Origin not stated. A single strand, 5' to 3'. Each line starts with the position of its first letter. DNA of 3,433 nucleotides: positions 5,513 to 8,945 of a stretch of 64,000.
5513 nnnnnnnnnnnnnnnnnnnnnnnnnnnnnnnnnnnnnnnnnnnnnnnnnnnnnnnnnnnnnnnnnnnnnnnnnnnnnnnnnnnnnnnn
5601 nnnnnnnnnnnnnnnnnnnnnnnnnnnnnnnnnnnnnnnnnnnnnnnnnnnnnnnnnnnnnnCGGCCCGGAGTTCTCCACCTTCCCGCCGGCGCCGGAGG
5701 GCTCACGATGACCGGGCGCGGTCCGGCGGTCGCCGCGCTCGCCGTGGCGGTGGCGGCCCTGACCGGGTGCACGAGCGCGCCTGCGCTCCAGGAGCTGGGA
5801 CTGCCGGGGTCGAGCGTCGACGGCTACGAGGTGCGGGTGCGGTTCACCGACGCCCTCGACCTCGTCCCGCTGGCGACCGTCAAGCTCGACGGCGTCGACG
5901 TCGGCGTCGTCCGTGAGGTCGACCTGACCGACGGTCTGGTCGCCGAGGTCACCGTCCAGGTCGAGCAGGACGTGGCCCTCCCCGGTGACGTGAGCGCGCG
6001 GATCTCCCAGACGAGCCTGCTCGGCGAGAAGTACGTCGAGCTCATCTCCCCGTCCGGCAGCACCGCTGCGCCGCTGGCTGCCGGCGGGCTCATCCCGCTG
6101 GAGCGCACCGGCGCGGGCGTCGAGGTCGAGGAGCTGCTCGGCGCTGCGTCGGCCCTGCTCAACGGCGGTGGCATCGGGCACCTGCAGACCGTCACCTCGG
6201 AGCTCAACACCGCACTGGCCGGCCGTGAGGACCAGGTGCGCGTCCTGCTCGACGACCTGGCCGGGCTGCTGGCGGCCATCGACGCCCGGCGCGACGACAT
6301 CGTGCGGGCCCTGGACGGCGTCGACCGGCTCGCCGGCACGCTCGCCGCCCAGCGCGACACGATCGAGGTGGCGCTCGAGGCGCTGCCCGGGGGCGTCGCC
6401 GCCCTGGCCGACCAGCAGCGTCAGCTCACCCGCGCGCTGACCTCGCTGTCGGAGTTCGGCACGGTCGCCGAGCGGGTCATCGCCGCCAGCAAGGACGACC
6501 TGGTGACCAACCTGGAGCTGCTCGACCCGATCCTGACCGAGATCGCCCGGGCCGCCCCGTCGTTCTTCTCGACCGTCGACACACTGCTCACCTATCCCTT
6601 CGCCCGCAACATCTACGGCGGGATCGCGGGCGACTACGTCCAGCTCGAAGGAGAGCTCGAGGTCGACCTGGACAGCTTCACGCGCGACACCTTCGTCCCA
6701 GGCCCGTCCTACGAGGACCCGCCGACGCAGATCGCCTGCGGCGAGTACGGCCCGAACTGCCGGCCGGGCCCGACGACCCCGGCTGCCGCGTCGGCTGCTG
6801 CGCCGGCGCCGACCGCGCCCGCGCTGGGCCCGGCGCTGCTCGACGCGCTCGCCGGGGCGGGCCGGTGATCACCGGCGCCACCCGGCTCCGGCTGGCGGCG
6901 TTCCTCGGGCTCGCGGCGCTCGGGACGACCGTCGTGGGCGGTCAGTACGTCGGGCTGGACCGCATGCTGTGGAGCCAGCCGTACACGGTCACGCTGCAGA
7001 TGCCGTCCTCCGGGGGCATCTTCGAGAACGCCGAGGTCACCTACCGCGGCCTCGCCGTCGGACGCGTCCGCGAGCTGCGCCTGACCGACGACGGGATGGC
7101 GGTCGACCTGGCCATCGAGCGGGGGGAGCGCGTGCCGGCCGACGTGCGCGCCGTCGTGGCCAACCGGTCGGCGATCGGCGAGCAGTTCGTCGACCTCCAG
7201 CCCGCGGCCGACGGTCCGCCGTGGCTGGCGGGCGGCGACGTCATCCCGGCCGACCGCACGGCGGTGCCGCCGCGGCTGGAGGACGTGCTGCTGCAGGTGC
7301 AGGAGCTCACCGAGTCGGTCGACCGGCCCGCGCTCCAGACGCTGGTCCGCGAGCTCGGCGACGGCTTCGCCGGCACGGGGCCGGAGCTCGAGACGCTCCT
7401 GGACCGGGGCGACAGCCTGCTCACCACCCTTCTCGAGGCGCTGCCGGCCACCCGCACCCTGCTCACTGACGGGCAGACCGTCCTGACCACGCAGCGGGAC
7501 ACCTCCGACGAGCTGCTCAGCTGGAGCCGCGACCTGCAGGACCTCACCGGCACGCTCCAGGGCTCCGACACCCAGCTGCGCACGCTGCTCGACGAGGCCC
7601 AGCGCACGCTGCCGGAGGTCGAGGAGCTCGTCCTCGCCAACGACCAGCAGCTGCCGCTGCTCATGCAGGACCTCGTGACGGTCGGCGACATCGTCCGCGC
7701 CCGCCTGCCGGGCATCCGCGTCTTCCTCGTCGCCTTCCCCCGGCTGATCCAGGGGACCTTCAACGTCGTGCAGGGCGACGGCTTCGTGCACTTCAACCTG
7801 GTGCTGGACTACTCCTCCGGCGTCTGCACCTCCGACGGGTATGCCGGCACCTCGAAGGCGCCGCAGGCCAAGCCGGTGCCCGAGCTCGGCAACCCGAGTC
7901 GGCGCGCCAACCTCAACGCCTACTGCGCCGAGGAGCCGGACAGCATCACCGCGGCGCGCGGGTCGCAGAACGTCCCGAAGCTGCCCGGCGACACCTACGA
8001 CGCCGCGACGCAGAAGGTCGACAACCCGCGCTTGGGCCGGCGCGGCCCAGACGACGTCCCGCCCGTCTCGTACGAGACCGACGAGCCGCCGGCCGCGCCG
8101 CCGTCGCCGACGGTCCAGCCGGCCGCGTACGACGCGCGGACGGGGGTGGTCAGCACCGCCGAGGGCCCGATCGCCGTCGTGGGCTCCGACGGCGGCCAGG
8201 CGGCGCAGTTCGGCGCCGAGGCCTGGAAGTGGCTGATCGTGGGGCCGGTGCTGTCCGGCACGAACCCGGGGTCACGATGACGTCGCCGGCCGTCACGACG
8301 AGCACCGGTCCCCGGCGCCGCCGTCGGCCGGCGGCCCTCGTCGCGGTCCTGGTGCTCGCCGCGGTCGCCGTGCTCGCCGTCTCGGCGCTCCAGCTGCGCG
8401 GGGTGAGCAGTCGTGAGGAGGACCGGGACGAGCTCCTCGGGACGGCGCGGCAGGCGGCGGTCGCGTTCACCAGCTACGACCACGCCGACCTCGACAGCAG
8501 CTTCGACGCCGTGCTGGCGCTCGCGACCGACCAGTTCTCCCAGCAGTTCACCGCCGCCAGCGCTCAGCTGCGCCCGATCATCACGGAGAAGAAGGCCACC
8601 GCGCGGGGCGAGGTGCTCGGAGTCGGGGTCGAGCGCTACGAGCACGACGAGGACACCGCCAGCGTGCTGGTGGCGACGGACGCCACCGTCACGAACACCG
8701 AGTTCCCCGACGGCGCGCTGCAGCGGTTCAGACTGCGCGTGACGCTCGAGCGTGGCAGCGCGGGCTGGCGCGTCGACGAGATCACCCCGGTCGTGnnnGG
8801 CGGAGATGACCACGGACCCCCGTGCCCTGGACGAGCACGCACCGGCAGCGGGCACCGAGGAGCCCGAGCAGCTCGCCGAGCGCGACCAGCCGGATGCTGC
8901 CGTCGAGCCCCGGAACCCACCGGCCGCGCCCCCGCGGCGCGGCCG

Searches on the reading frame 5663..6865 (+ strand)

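Call 17: search_protein_families(library=pfam, proteins=[window:5663-6865:+], max_evalue=0.001)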
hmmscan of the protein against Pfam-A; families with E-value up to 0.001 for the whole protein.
window:5663-6865:+ (401 aa): 2 families
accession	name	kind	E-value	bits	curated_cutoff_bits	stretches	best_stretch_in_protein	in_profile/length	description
PF11887.13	Mce4_CUP1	-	7.9e-19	68.6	32.6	1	135-320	2-188/222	Cholesterol uptake porter CUP1 of Mce4, putative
PF02470.25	MlaD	-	2.5e-17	63.3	25.1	1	53-129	1-80/81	MlaD protein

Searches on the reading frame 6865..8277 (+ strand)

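Call 17: search_protein_families(library=pfam, proteins=[window:6865-8277:+], max_evalue=0.001)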
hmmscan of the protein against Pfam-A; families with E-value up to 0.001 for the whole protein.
window:6865-8277:+ (471 aa): 2 families
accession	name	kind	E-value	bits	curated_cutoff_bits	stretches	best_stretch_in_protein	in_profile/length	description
PF02470.25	MlaD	-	7.5e-18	65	25.1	1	39-113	2-80/81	MlaD protein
PF11887.13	Mce4_CUP1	-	2.9e-13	50.4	32.6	1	121-293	5-177/222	Cholesterol uptake porter CUP1 of Mce4, putative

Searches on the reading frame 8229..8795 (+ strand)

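Call 17: search_protein_families(library=pfam, proteins=[window:8229-8795:+], max_evalue=0.001)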
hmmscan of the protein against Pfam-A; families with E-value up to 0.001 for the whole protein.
window:8229-8795:+ (189 aa): 0 families

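Call 50: search_protein_families(library=ncbifam, proteins=[window:8277-8795:+], max_evalue=0.001)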
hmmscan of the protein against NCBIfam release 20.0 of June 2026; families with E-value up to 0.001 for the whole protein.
window:8277-8795:+ (173 aa): 1 family
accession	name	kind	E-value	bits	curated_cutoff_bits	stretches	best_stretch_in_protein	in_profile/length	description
TIGR01709.2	typeII_sec_gspL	equivalog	0.00081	18.6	65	1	9-124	238-347/392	type II secretion system protein GspL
